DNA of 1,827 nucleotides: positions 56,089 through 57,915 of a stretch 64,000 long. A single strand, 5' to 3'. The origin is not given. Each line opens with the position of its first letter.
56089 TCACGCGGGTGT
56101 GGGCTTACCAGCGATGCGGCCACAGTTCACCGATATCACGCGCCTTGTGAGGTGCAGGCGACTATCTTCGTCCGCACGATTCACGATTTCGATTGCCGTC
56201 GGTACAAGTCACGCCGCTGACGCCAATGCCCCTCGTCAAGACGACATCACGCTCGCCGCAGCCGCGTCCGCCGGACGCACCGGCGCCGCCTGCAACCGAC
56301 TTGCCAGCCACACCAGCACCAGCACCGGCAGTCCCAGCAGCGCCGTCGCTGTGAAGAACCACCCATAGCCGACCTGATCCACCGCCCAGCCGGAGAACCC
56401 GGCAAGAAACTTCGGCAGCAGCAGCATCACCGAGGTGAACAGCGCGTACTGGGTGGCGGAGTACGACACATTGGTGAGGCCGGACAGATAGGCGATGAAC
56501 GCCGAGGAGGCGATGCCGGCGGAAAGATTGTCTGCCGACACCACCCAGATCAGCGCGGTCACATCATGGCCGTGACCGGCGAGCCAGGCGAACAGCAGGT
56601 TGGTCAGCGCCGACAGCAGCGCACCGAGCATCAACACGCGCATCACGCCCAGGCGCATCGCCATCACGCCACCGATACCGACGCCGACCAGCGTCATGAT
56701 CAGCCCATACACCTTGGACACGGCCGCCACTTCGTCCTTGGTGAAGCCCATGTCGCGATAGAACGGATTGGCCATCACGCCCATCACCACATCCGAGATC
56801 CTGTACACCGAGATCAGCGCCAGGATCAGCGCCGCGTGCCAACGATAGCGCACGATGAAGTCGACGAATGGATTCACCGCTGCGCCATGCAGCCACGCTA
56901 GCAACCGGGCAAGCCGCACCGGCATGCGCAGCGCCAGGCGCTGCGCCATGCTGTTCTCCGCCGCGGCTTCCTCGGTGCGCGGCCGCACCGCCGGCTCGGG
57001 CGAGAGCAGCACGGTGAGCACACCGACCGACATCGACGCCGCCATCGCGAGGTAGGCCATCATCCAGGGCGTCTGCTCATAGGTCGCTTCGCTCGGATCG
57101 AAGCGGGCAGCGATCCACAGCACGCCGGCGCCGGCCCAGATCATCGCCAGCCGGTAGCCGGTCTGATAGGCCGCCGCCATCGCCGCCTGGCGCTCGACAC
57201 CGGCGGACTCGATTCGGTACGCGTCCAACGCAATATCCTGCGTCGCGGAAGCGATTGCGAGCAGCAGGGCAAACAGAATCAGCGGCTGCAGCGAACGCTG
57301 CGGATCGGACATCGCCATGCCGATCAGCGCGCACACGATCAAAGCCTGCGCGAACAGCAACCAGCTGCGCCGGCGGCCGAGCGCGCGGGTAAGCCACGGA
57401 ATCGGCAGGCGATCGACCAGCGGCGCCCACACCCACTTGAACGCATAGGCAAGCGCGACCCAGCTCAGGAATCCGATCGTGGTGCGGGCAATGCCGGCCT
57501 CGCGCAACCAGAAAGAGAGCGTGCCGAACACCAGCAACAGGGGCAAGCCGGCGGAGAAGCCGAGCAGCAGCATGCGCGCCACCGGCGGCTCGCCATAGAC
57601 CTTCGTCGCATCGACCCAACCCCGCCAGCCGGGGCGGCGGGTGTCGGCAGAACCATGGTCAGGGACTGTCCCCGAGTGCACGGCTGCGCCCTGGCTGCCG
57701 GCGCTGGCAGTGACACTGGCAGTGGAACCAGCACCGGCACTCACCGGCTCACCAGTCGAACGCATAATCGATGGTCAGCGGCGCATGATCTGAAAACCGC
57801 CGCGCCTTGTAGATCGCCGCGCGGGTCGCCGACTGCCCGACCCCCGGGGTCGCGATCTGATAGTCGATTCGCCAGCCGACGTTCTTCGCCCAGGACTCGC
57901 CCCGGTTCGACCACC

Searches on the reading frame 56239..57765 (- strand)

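Call 93: search_protein_families(library=pfam, proteins=[window:56239-57765:-], max_evalue=0.00001)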
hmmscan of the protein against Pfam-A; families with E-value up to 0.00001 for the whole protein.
window:56239-57765:- (509 aa): 2 families
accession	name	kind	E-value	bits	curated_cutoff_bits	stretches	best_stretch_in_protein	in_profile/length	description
PF07690.21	MFS_1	-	7.6e-16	58.4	33.4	2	318-489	6-173/347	Major Facilitator Superfamily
PF13000.13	Acatn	-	1.2e-10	41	23.7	1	66-153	6-93/546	Acetyl-coenzyme A transporter 1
